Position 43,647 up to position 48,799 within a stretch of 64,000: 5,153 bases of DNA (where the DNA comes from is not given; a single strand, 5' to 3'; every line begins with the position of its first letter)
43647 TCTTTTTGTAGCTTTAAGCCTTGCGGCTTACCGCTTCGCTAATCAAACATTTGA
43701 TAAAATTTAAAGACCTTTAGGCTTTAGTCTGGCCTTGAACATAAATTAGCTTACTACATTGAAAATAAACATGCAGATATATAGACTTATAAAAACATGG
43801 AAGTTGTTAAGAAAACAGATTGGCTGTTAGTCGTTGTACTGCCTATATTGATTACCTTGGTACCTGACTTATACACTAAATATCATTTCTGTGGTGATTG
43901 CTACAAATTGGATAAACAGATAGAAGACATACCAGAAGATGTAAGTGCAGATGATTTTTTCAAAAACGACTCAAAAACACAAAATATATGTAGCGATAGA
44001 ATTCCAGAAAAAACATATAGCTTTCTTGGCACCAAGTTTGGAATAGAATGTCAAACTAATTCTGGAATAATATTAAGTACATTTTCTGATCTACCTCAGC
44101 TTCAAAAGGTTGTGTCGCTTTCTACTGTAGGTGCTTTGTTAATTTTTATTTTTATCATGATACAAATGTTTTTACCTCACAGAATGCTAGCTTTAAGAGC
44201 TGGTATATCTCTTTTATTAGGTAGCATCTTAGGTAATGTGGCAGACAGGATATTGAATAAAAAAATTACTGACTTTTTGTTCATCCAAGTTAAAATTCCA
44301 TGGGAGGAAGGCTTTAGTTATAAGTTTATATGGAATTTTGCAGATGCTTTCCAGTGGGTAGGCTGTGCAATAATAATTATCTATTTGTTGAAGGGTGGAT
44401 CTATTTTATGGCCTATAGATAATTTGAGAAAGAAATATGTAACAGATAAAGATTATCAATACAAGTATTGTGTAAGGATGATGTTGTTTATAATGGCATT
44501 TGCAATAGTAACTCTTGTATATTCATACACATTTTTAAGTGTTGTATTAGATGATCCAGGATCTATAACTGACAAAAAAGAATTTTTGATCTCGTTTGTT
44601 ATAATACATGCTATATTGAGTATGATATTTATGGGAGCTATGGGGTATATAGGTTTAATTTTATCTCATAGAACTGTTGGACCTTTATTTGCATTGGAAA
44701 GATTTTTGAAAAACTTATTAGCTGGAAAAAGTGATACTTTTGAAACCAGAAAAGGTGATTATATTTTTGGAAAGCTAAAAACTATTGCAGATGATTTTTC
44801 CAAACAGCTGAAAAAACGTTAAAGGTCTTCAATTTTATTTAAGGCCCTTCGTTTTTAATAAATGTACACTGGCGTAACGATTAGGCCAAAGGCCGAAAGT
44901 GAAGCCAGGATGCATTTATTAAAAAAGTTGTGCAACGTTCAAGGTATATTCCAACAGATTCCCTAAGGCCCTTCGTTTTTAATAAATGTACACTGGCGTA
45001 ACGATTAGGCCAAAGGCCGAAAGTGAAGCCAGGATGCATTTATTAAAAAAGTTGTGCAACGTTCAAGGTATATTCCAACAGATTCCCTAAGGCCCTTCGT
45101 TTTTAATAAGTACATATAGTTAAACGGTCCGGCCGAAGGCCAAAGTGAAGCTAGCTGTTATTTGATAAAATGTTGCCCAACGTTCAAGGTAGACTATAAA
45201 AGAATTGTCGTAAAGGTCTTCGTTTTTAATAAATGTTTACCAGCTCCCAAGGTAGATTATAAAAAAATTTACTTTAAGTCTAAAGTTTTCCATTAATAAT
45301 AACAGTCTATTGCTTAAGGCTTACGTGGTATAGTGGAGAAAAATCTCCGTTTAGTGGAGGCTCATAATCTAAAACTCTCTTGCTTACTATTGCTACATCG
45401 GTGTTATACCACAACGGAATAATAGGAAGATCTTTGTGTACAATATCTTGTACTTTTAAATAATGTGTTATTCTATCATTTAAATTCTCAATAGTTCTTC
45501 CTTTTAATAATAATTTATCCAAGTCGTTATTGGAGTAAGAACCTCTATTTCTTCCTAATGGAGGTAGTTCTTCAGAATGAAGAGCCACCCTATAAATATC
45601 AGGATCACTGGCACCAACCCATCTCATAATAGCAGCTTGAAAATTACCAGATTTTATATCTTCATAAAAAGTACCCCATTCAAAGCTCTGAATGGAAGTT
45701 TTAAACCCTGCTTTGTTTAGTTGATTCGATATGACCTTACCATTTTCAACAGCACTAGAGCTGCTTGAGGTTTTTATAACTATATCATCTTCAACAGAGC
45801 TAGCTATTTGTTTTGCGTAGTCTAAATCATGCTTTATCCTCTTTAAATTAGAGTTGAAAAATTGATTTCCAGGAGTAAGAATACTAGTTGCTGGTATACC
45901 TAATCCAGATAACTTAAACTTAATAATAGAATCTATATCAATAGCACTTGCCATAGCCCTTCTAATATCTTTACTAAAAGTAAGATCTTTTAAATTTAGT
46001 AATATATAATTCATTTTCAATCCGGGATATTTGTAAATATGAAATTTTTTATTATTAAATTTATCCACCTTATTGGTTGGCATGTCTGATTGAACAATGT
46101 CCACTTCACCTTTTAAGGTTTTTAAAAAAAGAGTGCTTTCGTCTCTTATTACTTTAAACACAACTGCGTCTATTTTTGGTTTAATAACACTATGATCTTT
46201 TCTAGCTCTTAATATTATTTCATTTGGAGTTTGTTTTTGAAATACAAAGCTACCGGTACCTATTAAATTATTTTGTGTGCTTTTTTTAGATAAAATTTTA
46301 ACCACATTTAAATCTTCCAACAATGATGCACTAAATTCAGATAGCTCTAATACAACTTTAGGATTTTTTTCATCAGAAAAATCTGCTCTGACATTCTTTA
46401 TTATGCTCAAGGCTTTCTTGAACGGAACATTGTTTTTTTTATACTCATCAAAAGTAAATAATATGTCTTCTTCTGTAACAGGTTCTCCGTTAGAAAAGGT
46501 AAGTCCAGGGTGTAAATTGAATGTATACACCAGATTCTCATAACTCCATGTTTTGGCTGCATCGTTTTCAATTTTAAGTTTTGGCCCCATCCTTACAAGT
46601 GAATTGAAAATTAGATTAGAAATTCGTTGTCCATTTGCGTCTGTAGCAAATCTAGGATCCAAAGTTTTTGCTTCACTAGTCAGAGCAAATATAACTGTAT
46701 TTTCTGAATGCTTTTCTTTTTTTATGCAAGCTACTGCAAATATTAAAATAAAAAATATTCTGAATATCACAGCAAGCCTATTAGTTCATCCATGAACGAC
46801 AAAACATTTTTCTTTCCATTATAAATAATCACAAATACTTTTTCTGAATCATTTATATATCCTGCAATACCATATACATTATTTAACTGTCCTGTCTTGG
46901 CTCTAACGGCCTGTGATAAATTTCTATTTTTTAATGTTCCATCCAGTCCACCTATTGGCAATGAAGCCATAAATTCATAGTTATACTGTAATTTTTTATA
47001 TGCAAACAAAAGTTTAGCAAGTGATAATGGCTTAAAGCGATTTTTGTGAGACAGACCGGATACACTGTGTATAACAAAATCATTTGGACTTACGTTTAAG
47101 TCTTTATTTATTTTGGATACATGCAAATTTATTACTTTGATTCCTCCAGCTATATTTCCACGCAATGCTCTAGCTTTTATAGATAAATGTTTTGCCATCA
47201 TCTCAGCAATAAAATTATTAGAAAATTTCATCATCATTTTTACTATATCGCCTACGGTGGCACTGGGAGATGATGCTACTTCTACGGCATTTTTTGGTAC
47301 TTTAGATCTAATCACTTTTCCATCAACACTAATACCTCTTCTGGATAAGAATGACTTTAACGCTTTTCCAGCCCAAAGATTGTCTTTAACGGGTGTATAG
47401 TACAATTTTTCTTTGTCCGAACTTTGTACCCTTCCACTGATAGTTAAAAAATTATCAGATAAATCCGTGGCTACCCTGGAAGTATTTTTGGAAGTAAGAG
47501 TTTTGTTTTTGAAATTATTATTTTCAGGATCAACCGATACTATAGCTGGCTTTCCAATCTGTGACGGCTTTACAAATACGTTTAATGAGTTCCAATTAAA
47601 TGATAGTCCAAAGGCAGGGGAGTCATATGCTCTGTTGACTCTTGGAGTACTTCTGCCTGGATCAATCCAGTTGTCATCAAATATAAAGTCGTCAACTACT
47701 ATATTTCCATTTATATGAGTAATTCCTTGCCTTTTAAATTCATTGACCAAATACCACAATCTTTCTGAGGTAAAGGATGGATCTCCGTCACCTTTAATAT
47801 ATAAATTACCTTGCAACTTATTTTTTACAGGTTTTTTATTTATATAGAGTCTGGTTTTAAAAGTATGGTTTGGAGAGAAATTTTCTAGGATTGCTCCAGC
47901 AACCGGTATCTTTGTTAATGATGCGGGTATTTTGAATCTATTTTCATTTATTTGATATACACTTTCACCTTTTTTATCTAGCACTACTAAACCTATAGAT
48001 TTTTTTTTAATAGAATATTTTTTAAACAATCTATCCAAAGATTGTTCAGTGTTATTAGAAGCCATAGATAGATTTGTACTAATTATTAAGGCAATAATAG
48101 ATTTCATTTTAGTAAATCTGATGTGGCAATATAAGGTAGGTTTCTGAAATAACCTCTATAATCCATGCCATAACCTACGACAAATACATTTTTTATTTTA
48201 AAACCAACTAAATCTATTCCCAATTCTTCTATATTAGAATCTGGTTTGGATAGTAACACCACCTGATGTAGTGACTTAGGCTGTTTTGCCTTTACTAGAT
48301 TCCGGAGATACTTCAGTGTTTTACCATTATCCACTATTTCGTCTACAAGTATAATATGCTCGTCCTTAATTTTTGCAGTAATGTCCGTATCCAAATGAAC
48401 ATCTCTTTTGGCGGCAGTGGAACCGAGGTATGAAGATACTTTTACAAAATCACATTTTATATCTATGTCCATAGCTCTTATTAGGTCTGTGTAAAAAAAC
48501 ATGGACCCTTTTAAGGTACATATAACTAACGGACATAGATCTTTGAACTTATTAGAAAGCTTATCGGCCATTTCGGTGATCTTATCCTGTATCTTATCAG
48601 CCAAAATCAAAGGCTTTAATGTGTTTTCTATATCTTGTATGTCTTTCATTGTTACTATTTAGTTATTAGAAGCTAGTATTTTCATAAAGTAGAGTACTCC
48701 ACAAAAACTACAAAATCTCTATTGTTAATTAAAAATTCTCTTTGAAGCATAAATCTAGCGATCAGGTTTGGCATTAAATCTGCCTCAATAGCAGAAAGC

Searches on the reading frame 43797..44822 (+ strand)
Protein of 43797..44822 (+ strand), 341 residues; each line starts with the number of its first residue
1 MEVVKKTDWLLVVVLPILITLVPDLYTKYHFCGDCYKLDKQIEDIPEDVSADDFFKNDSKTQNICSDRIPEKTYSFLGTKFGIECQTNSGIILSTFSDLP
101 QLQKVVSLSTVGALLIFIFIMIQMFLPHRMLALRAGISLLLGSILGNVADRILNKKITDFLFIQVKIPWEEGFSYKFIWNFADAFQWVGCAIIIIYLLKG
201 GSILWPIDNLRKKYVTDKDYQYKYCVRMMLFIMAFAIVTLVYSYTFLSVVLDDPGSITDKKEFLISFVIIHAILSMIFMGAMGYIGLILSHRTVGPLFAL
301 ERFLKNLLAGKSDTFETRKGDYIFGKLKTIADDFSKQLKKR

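Call 11: search_protein_families(library=pfam, proteins=[window:43797-44822:+])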
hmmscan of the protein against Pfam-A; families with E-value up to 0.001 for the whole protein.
window:43797-44822:+ (341 aa): 1 family
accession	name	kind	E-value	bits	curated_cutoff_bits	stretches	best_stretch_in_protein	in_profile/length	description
PF01252.23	Peptidase_A8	-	1.4e-15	58.2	25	1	69-198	20-141/142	Signal peptidase (SPase) II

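Call 23: find_encoding_contigs(protein=window:43797-44822:+, flank=10000, max_places=10)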
Protein window:43797-44822:+ (341 aa): no gene with exactly this product is on record in the collection.

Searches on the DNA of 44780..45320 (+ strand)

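Call 33: search_rna_families(source=window, start=44780, end=45320, threshold=evalue, max_evalue=10)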
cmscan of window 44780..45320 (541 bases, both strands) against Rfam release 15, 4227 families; matches with E-value up to 10: 3.
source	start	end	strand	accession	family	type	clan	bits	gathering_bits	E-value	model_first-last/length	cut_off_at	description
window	44806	44921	+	RF02319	TtnuHACA12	Gene; snRNA; snoRNA; HACA-box;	-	17.6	80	8.1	1-131/131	no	Tetrahymena snoRNA TtnuHACA12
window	45153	45284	-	RF00190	SNORA16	Gene; snRNA; snoRNA; HACA-box;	CL00021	13.9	35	3.5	1-135/135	no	Small nucleolar RNA SNORA16B/SNORA16A family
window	44802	44865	+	RF02085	Yar_1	Gene; lncRNA;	-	13.6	50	2.7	1-74/74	no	Yellow-achaete intergenic RNA conserved region 1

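Call 80: search_dna_similar(query=window:44838-45290:+, collection=ecoli_genomes, mode=distant, max_evalue=0.001)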
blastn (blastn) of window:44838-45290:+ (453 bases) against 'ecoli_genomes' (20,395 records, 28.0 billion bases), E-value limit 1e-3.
No match.

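Call 81: search_dna_similar(query=window:44838-45290:+, collection=phages, mode=distant, max_evalue=0.001)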
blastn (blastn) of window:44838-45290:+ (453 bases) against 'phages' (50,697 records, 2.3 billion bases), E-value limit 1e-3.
No match.

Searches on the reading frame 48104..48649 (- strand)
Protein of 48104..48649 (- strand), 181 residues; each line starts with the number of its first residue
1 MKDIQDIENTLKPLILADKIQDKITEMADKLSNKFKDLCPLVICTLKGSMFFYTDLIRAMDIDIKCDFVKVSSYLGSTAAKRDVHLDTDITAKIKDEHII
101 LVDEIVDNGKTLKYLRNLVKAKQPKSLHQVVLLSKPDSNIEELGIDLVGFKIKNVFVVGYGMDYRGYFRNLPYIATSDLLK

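Call 25: find_encoding_contigs(protein=window:48104-48649:-, flank=10000, max_places=10)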
Protein window:48104-48649:- (181 aa): 1 contig read that carries it; 1 place shown.
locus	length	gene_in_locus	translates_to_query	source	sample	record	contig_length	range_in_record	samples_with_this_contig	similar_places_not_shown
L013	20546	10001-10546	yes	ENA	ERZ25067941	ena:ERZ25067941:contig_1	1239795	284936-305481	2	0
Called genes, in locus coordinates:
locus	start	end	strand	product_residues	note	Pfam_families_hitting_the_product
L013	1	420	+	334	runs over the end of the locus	PF00528:BPD_transp_1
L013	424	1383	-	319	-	-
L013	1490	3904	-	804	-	PF02190:LON_substr_bdg, PF00004:AAA, PF07728:AAA_5, PF22667:Lon_lid, PF05362:Lon_C, PF13541:ChlI (weak)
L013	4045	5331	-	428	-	PF02646:RmuC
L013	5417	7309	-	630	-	PF03717:PBP_dimer, PF00905:Transpeptidase, PF03793:PASTA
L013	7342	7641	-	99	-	PF04999:FtsL (weak)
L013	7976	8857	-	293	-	PF01795:Methyltransf_5, PF13847:Methyltransf_31 (faint), PF13649:Methyltransf_25 (weak)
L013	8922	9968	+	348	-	-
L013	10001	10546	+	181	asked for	PF00156:Pribosyltran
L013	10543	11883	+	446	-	PF02113:Peptidase_S13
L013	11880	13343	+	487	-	PF00496:SBP_bac_5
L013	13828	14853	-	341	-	PF01252:Peptidase_A8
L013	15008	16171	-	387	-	-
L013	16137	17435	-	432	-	PF05697:Trigger_N, PF05698:Trigger_C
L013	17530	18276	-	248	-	PF13103:TonB_2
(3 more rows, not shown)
